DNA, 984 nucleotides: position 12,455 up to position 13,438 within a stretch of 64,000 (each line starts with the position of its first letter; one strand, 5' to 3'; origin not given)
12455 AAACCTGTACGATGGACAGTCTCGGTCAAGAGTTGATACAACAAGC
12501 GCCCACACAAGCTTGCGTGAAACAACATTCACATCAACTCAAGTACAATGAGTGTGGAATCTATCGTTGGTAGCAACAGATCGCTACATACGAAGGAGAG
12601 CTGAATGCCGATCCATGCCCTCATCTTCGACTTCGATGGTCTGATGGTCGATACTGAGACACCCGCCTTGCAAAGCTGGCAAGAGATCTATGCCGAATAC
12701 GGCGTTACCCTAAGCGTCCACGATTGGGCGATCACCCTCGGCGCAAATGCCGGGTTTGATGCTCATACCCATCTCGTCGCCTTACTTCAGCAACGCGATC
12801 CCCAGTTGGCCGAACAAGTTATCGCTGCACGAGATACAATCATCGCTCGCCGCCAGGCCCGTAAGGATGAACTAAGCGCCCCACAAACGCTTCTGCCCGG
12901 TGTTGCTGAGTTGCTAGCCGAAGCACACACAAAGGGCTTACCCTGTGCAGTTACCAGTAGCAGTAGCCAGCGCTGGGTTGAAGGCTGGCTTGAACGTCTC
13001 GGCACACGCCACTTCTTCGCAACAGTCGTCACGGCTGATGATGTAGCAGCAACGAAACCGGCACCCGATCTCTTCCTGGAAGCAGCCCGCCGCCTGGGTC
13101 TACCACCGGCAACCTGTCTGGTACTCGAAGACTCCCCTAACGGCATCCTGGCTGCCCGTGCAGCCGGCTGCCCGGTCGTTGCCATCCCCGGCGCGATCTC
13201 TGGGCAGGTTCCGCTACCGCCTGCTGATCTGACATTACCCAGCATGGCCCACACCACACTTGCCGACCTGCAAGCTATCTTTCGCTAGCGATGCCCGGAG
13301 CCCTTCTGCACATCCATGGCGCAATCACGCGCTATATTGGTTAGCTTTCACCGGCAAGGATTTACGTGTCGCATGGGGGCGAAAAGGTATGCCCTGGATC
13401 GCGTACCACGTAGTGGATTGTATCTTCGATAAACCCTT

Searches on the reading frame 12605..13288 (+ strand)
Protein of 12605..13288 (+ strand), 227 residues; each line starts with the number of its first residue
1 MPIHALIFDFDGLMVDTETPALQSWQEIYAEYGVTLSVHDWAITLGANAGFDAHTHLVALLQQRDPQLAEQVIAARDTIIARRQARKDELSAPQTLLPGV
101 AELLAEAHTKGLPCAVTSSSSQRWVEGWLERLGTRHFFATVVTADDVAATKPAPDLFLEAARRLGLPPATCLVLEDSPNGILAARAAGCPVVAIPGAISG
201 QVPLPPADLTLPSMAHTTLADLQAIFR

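Call 20: search_protein_families(library=pfam, proteins=[window:12605-13288:+], max_evalue=0.01)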
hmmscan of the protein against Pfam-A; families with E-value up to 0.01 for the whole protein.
window:12605-13288:+ (227 aa): 4 families
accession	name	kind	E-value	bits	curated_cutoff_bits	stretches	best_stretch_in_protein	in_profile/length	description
PF13419.12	HAD_2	-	1.9e-31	110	23.8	1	6-194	1-178/178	Haloacid dehalogenase-like hydrolase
PF00702.32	Hydrolase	-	1.5e-30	107.5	26.4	1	3-188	1-191/191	haloacid dehalogenase-like hydrolase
PF12710.13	HAD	-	1.5e-10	42.3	27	1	7-150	2-140/189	haloacid dehalogenase-like hydrolase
PF13242.12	Hydrolase_like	-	3.3e-05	24.1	22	1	150-195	3-49/75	HAD-hyrolase-like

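Call 40: find_encoding_contigs(protein=window:12605-13288:+, flank=3000, max_places=6)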
Protein window:12605-13288:+ (227 aa): 1 contig read that carries it; 1 place shown.
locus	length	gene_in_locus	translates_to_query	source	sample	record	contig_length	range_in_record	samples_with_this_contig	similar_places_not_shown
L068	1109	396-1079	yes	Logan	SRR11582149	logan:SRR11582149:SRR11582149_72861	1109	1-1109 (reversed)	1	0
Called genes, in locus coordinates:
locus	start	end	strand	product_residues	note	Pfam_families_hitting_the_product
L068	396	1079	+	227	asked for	PF00702:Hydrolase, PF12710:HAD, PF13419:HAD_2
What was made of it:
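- Tried and rejected: The exact-protein look-up found only a 1.1-kb Logan contig, which breaks inside D (call 40).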
